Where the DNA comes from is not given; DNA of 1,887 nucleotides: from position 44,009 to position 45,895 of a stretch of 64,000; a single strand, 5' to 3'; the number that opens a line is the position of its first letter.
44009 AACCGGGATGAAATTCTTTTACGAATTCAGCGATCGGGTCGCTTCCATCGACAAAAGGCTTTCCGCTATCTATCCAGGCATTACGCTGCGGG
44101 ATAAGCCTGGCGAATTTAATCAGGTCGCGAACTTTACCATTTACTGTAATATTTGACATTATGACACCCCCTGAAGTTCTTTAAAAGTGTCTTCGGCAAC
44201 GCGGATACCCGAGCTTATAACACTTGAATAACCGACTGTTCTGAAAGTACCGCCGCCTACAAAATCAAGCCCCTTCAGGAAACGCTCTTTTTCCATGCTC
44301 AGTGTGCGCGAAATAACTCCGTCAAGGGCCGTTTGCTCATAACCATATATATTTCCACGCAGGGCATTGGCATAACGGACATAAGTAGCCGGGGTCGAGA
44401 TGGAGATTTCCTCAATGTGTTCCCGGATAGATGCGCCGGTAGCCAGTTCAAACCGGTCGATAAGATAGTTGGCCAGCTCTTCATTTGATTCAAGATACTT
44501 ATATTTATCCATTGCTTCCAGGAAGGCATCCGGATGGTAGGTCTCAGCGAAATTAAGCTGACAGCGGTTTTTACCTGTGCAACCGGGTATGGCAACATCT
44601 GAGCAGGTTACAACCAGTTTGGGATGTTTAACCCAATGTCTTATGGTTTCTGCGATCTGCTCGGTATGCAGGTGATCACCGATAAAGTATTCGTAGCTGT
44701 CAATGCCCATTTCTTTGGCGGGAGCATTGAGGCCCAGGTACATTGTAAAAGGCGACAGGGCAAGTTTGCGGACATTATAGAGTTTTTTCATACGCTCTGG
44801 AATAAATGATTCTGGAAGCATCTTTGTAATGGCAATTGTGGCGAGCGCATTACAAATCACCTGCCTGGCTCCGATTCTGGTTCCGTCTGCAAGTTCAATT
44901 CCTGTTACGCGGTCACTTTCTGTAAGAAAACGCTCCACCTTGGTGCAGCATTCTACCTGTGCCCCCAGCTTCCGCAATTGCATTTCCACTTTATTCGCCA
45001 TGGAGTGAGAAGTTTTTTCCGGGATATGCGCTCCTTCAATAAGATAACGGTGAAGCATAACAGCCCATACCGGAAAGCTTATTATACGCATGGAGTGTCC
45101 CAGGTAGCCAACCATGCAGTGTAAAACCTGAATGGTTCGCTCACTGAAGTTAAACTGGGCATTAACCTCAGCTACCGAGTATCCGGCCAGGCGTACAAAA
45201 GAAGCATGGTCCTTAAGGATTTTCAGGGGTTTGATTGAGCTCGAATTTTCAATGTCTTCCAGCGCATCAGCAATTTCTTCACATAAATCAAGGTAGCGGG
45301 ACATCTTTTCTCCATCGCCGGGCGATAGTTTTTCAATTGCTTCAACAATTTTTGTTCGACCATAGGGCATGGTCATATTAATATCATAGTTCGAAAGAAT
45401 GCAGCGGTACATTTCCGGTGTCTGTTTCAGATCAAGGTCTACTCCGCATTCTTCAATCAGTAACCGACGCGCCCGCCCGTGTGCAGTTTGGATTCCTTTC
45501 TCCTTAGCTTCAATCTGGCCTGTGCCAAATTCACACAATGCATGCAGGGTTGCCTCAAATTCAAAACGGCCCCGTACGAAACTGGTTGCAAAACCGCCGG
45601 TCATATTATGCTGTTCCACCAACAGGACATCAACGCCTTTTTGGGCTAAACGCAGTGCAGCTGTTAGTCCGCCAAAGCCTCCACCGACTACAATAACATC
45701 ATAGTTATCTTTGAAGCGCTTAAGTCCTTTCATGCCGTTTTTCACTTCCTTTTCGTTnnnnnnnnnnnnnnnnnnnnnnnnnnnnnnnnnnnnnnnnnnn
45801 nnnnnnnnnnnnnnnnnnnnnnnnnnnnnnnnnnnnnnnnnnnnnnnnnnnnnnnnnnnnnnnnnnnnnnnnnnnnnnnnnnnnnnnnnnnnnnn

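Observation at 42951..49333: GntR-controlled tandem duplication of a two-gene redox module: CrtI-like FAD oxidoreductase + FNR-like/2Fe-2S reductase (A2-B2-A1-B1)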

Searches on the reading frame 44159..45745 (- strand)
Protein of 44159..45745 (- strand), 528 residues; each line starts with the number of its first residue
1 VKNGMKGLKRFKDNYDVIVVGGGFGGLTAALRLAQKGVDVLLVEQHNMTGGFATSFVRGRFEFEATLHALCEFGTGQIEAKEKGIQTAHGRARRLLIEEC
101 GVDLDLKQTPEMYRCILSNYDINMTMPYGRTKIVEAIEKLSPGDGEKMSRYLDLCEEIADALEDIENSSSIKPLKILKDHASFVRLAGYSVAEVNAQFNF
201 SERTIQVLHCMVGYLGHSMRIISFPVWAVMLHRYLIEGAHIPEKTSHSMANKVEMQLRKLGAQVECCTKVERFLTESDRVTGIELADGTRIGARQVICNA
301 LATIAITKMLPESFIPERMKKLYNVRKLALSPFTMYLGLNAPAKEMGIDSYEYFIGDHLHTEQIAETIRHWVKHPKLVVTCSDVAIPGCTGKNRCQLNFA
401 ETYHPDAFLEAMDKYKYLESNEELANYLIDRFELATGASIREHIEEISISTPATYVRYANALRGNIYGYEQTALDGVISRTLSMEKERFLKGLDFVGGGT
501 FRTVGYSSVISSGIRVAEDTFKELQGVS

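Call 3: search_protein_families(library=pfam, proteins=[window:44159-45745:-], max_evalue=0.01)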
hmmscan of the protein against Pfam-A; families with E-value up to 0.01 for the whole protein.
window:44159-45745:- (528 aa): 12 families
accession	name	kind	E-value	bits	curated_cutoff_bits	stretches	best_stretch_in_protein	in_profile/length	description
PF01266.30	DAO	-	3.5e-12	46.9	27.9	1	16-310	1-213/353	FAD dependent oxidoreductase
PF00890.30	FAD_binding_2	-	6.6e-12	45.8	20.4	1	16-63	1-47/414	FAD binding domain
PF13450.12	NAD_binding_8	-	1.5e-11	44.8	21.9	1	19-74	1-56/68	NAD(P)-binding Rossmann-like domain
PF07992.20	Pyr_redox_2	-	5.1e-11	43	26.1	1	15-49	1-37/291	Pyridine nucleotide-disulphide oxidoreductase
PF12831.13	FAD_oxidored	-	6.6e-11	42.6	27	1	16-61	1-46/416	FAD dependent oxidoreductase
PF01593.30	Amino_oxidase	-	6.8e-08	32.6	19.8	1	25-302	2-256/443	Flavin containing amine oxidoreductase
PF01494.25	FAD_binding_3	-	1.9e-07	31.1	22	1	15-80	2-63/349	FAD binding domain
PF03486.20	HI0933_like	-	6.8e-06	26.1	50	1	16-50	2-36/244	HI0933-like protein Rossmann domain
PF01134.28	GIDA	-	1e-05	25.2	22.1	1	16-47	1-32/391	Glucose inhibited division protein A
PF01946.23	Thi4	-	1.3e-05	25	26.2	1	14-51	17-55/235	Thi4 family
PF00070.33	Pyr_redox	-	0.00018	22.4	22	0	17-47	2-32/82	Pyridine nucleotide-disulphide oxidoreductase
PF13738.12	Pyr_redox_3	-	0.0083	15.8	30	0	18-50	1-34/305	Pyridine nucleotide-disulphide oxidoreductase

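Call 4: search_protein_families(library=ncbifam, proteins=[window:44159-45745:-], max_evalue=0.01)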
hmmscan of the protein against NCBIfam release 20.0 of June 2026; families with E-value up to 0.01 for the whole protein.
window:44159-45745:- (528 aa): 146 families (the best 25 are shown)
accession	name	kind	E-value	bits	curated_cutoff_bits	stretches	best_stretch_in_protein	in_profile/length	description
TIGR02734.1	crtI_fam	subfamily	4.6e-30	104.8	238.1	2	104-519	75-487/504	phytoene desaturase family protein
NF058655.1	CrtID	equivalog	3.8e-26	92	640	2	109-516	80-477/478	bifunctional phytoene desaturase/3,4-desaturase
TIGR02730.1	carot_isom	equivalog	5.8e-26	91.4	586.9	1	15-518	1-486/493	carotenoid isomerase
NF045637.1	carotdesatCrtDProt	equivalog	3.9e-22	78.5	580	2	240-519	215-481/485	1-hydroxycarotenoid 3,4-desaturase CrtD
TIGR02733.1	desat_CrtD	equivalog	1.5e-15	56.8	549.7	1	16-76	3-63/492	C-3',4' desaturase CrtD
NF005560.0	PRK07233.1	equivalog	2.3e-12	46.5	252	1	17-72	3-58/435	hypothetical protein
TIGR03467.1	HpnE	equivalog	2.5e-12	46.8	283.05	1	17-62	1-46/430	hydroxysqualene dehydroxylase HpnE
NF053676.1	4oxCHCAChcC1Cy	equivalog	4.9e-11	41.7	1000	1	14-99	1-86/528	4-oxocyclohexanecarboxylate 2-dehydrogenase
NF009477.0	PRK12843.1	equivalog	6.1e-10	38.2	758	1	11-53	13-55/578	FAD-dependent oxidoreductase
NF006130.0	PRK08274.1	equivalog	9e-10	37.9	369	1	13-62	4-55/467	FAD-dependent tricarballylate dehydrogenase TcuA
NF053717.1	VnlPnlRedVprA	equivalog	1.6e-09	37.1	600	1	12-67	4-58/481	vinyl phenol reductase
NF042421.1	hydcarot_desat_CrtD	equivalog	1.6e-08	33.5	500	1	17-63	4-50/487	1-hydroxycarotenoid 3,4-desaturase CrtD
TIGR01350.1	lipoamide_DH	equivalog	1.8e-08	33.5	408.8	1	14-51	1-37/461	dihydrolipoyl dehydrogenase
NF005882.1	PRK07843.1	equivalog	1.9e-08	33.2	788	1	14-53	1-40/547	3-oxosteroid 1-dehydrogenase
NF045689.1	BCarotKetCrtO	equivalog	2.3e-08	33.1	1000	1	14-55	3-44/563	beta-carotene ketolase CrtO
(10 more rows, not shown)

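Call 48: predict_structure(alignment_id=A2)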
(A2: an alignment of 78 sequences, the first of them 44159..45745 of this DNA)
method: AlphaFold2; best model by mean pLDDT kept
length: 528 residues; sequences in the alignment: 78
mean_pLDDT: 89.0   pTM: 0.90
mean pLDDT of the five models: 89.0, 88.1, 87.8, 86.8, 86.6
residues with pLDDT >= 90: 329; 70-90: 160; 50-70: 32; < 50: 7
segments of 3 or more residues with pLDDT < 50: 1-5
pLDDT, mean of each block of 10 residues (from residue 1): 57 98 95 98 93 69 68 65 61 89 90 96 95 97 98 93 81 85 90 96 95 82 91 87 84 96 97 96 98 97 94 94 91 93 96 95 91 91 91 93 87 76 94 97 94 87 90 84 86 92 85 94 85
secondary structure, 60 per line:
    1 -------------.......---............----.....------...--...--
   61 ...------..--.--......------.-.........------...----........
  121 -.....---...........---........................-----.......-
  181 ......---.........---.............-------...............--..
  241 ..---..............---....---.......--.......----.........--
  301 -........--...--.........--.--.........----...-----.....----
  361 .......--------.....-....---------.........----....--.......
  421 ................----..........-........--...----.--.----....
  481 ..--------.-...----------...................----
elements in order: E14-20 H24-35 E40-44 E56-58 E61-63 H77-82 H91-99 E106-108 E113-117 E122-126 H130-140 H144-167 H173-179 H181-186 H191-198 H202-214 H224-236 E239-242 H246-259 E263-266 E270-276 E279-285 E290-298 H302-309 H317-325 E331-339 E352-356 H361-367 E376-380 H382-385 E395-403 H408-411 H414-436 E444-450 H452-459 H477-482 E493-495 H506-524
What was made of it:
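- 44159..45745 (-): A2: CrtI/CrtD-fold flavoprotein (528 aa from the GTG; the database version is 524 aa, starting at the ATG at 45733) that keeps His68 (….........…). AF2 model has pLDDT 89 and pTM 0.90 (call 48).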

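Call 51: fold_search(model_id=the predicted structure, library=pdb)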
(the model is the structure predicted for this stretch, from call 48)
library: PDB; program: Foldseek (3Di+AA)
matches with E <= 10: 1989; with E <= 0.001: 1314
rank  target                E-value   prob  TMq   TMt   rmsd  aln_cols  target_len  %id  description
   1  4rep                  1.6e-30  1.00  0.76  0.82   4.4       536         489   17  Crystal Structure of gamma-carotenoid desaturase (released 2015-07-15)
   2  4dgk                  2.3e-23  1.00  0.55  0.69   8.7       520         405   16  Crystal structure of Phytoene desaturase CRTI from Pantoea ananatis (released 2012-10-10)
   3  3ka7                  9.4e-21  1.00  0.61  0.75   6.3       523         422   15  Crystal Structure of an oxidoreductase from Methanosarcina mazei. Northeast Structural Genomics Consortium target id MaR (released 2009-11-17)
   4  5mog_A                4.2e-20  1.00  0.67  0.75   5.5       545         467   14  Oryza sativa phytoene desaturase inhibited by norflurazon (released 2017-07-12)
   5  6c71_B                7.7e-20  1.00  0.58  0.67   6.3       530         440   15  Nicotine Oxidoreductase in Complex with S-nicotine (released 2018-07-11)
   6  5mog_E                8.7e-20  1.00  0.67  0.75   5.6       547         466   14  Oryza sativa phytoene desaturase inhibited by norflurazon (released 2017-07-12)
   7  7c4a_B                1.6e-19  1.00  0.55  0.65   6.7       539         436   14  nicA2 with cofactor FAD (released 2020-06-03)
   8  8dq7_A                1.7e-19  1.00  0.57  0.67   6.6       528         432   14  The structure of NicA2 variant F104L/A107T/S146I/G317D/H368R/L449V/N462S from Pseudomonas putida (released 2023-07-26)
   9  5ttk_A                1.9e-19  1.00  0.57  0.67   6.5       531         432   14  Crystal Structure of Selenomethionine-incorporated Nicotine Oxidoreductase from Pseudomonas putida (released 2017-01-25)
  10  5mog_C                2.0e-19  1.00  0.67  0.75   5.4       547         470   14  Oryza sativa phytoene desaturase inhibited by norflurazon (released 2017-07-12)
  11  3i6d_A                2.2e-19  1.00  0.58  0.72   6.7       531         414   14  Crystal structure of PPO from bacillus subtilis with AF (released 2009-12-08)
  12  8p84_A                2.3e-19  1.00  0.62  0.71   5.7       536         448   17  X-ray structure of Thermoanaerobacterales bacterium monoamine oxidase (released 2023-10-18)
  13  9a78_B                2.9e-19  1.00  0.59  0.65   8.3       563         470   13  Integrative model of SYFB-CGOX by crosslinking MS and deep learning (released 2024-09-18)
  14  4i58_A                3.1e-19  1.00  0.61  0.70   5.5       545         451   14  Cyclohexylamine Oxidase from Brevibacterium oxydans IH-35A (released 2013-05-01)
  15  5ttk_C                3.1e-19  1.00  0.55  0.65   6.7       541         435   14  Crystal Structure of Selenomethionine-incorporated Nicotine Oxidoreductase from Pseudomonas putida (released 2017-01-25)
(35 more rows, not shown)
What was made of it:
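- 44159..45745 (-): Best fold match is gamma-carotene desaturase 4REP, TM 0.76/0.82 (call 51).
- On CrtI phytoene desaturase family (NCBIfam TIGR02734): The AF2 model of A2 (pLDDT 89) matches 4REP at E 1.6e-30, TM 0.76/0.82, and 4DGK at E 2.3e-23 (calls 48, 51).
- Closest known: CrtI/CrtD carotenoid desaturases, the CrtISO isomerase and the RetSat saturase branch. Same: The fold matches (4REP TM 0.76-0.82, then 4DGK and 5MOG; call 51).
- The A proteins score far below the CrtI-family, CrtISO and CrtD cut-offs (call 4) and share 17% identity or less with solved desaturases (call 51).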

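Call 71: search_dna_similar(query=window:44159-45745:-, collection=plasmids, mode=protein, max_evalue=1e-10, max_rows=25)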
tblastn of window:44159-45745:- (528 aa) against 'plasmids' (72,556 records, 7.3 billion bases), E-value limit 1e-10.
Records with a match: 11; places in all: 11; records where one place covers at least 80% of the query: 7.
Best place of each record, by identity: <60% 11.
By first word of the organism name: Ligilactobacillus 1; Variovorax 1; Pseudalkalibacillus 1; Streptomyces 1; Kitasatospora 1; Bacillus 1; Nostoc 1; Acidovorax 1; Rhodococcus 1; Photobacterium 1; and 1 more.
By predicted mobility (MOB-suite, as given by PLSDB): non-mobilizable 8; mobilizable 2; conjugative 1.
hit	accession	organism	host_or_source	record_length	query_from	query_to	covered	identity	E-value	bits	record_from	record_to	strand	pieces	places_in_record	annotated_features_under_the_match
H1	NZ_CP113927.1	Ligilactobacillus acidipiscis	Frieseomelitta varia,Rain forest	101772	3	518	98%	24.5%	5e-23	111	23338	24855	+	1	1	NAD(P)/FAD-dependent oxidoreductase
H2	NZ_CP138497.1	Variovorax boronicumulans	Legume root,PacBio whole genome assembly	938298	14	525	97%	24.5%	7e-19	99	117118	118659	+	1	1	NAD(P)/FAD-dependent oxidoreductase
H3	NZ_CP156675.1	Pseudalkalibacillus hwajinpoensis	mixed culture,soil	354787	12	516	96%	24.4%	4e-21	105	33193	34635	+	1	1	NAD(P)/FAD-dependent oxidoreductase | 2-oxo acid dehydrogenase subunit E2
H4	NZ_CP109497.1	Streptomyces sp. NBC_01431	-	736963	12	517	96%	24.0%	2e-19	100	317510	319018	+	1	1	NAD(P)/FAD-dependent oxidoreductase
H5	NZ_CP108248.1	Kitasatospora sp. NBC_00070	-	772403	13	436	80%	27.5%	4e-26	120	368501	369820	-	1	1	NAD(P)/FAD-dependent oxidoreductase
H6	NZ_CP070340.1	Bacillus cereus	Bombyx mori,whole organism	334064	15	524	97%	22.7%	1e-17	94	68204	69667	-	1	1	NAD(P)/FAD-dependent oxidoreductase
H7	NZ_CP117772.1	Nostoc sp. UHCC 0926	whole organism,lichen surface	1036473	16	468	86%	21.1%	2e-11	74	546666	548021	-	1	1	none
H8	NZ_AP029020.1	Acidovorax sp. DW039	Lemna minor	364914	11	375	69%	25.1%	6e-15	86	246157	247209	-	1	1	NAD(P)/FAD-dependent oxidoreductase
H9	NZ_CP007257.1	Rhodococcus erythropolis R138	Hydroponic pots with potatoes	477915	14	331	60%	26.2%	1e-13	82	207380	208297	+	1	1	NAD(P)/FAD-dependent oxidoreductase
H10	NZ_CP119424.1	Photobacterium sp. DA100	-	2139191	14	355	65%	23.4%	2e-14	85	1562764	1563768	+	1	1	none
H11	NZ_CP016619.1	Microvirga ossetica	Vicia alpestris,cell culture,nodules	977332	17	339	61%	24.5%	2e-11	75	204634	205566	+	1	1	crtI: phytoene desaturase family protein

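Call 72: get_annotated_region(hit=H2, flank=6000)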
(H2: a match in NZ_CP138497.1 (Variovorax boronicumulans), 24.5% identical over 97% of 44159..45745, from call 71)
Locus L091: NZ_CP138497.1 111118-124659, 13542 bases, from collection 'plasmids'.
description: Variovorax boronicumulans strain EBFNA2 plasmid unnamed, complete sequence
organism: Variovorax boronicumulans (NCBI taxid 436515)
taxonomy: Bacteria; Pseudomonadota; Betaproteobacteria; Burkholderiales; Comamonadaceae; Variovorax; Variovorax boronicumulans
host: -; source: Legume root,PacBio whole genome assembly; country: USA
typing (MOB-suite, as given by PLSDB): non-mobilizable; mating-pair formation MPF_T
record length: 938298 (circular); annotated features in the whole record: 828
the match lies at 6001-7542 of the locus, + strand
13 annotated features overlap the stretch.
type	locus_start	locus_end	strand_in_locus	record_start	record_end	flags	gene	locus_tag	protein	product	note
CDS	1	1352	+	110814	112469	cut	-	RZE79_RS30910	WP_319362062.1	3-(methylthio)propionyl-CoA ligase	-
CDS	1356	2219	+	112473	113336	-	-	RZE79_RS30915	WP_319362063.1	branched-chain amino acid ABC transporter permease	GO:0015803 - branched-chain amino acid transport [Evidence IEA]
CDS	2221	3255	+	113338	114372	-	-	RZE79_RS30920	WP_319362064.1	branched-chain amino acid ABC transporter permease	GO:0015803 - branched-chain amino acid transport [Evidence IEA]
CDS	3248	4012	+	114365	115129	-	-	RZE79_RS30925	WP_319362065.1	ABC transporter ATP-binding protein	-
CDS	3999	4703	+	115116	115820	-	-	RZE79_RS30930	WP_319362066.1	ABC transporter ATP-binding protein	-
CDS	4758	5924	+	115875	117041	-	-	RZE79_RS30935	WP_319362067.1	ABC transporter substrate-binding protein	-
CDS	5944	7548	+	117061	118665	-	-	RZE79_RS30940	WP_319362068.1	NAD(P)/FAD-dependent oxidoreductase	-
CDS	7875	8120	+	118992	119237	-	-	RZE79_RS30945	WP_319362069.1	polysaccharide deacetylase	-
CDS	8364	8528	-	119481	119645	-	-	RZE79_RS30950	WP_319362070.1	hypothetical protein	-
CDS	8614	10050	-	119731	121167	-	-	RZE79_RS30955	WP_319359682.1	IS1182 family transposase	-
CDS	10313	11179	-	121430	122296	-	-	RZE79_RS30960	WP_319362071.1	MurR/RpiR family transcriptional regulator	GO:0006355 - regulation of DNA-templated transcription [Evidence IEA]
CDS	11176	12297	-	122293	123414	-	-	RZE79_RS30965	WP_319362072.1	P1 family peptidase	-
CDS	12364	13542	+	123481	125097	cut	-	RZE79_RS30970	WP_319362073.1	ABC transporter substrate-binding protein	-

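Call 73: get_annotated_region(hit=H8, flank=6000)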
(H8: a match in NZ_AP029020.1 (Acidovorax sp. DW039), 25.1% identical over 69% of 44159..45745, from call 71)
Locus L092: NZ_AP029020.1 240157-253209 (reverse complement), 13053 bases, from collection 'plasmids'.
description: Acidovorax sp. DW039 plasmid pACDW039_1, complete sequence
organism: Acidovorax sp. DW039 (NCBI taxid 3095606)
taxonomy: Bacteria; Pseudomonadota; Betaproteobacteria; Burkholderiales; Comamonadaceae; Acidovorax; Acidovorax sp. DW039
host: -; source: Lemna minor; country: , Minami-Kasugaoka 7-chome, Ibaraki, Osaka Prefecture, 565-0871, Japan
typing (MOB-suite, as given by PLSDB): mobilizable; relaxase MOBP,MOBP
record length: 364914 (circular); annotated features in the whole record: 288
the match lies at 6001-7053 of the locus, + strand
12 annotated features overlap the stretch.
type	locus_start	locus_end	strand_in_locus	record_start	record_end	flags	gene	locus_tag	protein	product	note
CDS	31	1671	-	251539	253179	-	-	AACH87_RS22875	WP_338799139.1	methyl-accepting chemotaxis protein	GO:0007165 - signal transduction [Evidence IEA]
CDS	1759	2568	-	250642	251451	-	-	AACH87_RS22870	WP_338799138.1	SDR family oxidoreductase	-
CDS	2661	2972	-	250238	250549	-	-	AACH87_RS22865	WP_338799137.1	AraC family transcriptional regulator ligand-binding domain-containing protein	-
CDS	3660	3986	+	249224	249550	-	-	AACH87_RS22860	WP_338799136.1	tripartite tricarboxylate transporter substrate-binding protein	-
CDS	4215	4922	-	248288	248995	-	-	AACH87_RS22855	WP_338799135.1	Crp/Fnr family transcriptional regulator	GO:0006355 - regulation of DNA-templated transcription [Evidence IEA]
CDS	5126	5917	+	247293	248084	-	-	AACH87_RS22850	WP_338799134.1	SDR family oxidoreductase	-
CDS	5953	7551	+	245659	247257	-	-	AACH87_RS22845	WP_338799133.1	NAD(P)/FAD-dependent oxidoreductase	-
CDS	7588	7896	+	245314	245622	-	-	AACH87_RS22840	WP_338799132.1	EthD family reductase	-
CDS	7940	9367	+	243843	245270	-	-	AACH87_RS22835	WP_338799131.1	aldehyde dehydrogenase family protein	-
CDS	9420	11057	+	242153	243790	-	-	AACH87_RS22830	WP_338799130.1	3-(methylthio)propionyl-CoA ligase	-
CDS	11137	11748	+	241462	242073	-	-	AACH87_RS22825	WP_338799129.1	glutathione S-transferase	-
CDS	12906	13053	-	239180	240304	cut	-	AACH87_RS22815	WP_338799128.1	porin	-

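Call 76: find_homologous_proteins(query=window:44159-45745:-, max_evalue=1e-50)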
Query window:44159-45745:- (528 aa): 784 proteins with E <= 1e-50 among 8000 candidates; the best 120 are listed.
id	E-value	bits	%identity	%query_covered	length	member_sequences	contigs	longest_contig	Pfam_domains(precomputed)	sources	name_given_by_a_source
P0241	0.0e+0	1189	100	99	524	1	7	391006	PF01946.24,PF01266.31,PF01593.31,PF13450.13,PF00890.31,PF07992.21,PF03486.21,PF01134.29,PF01494.26,PF12831.14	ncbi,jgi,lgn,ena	-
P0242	0.0e+0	1020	83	100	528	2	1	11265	PF01266.31,PF01593.31,PF13450.13,PF00890.31,PF07992.21,PF12831.14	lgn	-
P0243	4.3e-298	1007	82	99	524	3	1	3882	PF01266.31,PF01593.31,PF13450.13,PF00890.31,PF07992.21,PF01494.26,PF12831.14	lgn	-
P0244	7.1e-246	835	68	99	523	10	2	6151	PF01266.31,PF01593.31,PF13450.13,PF00890.31,PF07992.21,PF12831.14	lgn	-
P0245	3.1e-225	767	64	98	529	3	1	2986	PF01266.31,PF01593.31,PF13450.13,PF00890.31,PF07992.21,PF12831.14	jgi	-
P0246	2.1e-161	556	63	72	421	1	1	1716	PF01266.31,PF01593.31,PF13450.13,PF00890.31,PF07992.21,PF12831.14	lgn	-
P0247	5.7e-161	555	48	99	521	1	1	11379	PF01266.31,PF01593.31,PF13450.13,PF00890.31,PF07992.21,PF03486.21,PF01134.29,PF12831.14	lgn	-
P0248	7.0e-156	538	50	98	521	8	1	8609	PF01946.24,PF01266.31,PF01593.31,PF13450.13,PF00890.31,PF07992.21,PF03486.21,PF01134.29,PF01494.26,PF12831.14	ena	-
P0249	1.6e-152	527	48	99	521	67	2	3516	PF01946.24,PF01266.31,PF01593.31,PF13450.13,PF00890.31,PF07992.21,PF03486.21,PF05834.19,PF01134.29,PF01494.26,PF12831.14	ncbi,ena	-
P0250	3.1e-152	526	49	99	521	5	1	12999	PF01946.24,PF01266.31,PF01593.31,PF13450.13,PF00890.31,PF07992.21,PF03486.21,PF01134.29,PF01494.26,PF12831.14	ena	-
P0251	4.8e-152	525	48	99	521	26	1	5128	PF01946.24,PF01266.31,PF01593.31,PF13450.13,PF00890.31,PF07992.21,PF03486.21,PF00996.25,PF12831.14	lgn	-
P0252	8.7e-152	524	48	99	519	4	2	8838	PF01946.24,PF01266.31,PF01593.31,PF13450.13,PF00890.31,PF07992.21,PF03486.21,PF01134.29,PF01494.26,PF12831.14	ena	-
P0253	1.9e-151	523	50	98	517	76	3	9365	PF01266.31,PF01593.31,PF13450.13,PF00890.31,PF07992.21,PF03486.21,PF01134.29,PF12831.14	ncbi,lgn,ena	-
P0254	2.2e-151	523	49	99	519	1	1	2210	PF01266.31,PF01593.31,PF13450.13,PF00890.31,PF07992.21,PF12831.14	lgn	-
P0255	2.7e-151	523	48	99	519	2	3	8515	PF01266.31,PF01593.31,PF13450.13,PF00890.31,PF07992.21,PF03486.21,PF01134.29,PF01494.26,PF12831.14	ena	-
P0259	1.4e-150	520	48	99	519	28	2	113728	PF01266.31,PF01593.31,PF13450.13,PF00890.31,PF07992.21,PF01134.29,PF01494.26,PF12831.14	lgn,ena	-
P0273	4.6e-144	499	46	98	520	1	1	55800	PF01266.31,PF01593.31,PF13450.13,PF00890.31,PF07992.21,PF03486.21,PF12831.14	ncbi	-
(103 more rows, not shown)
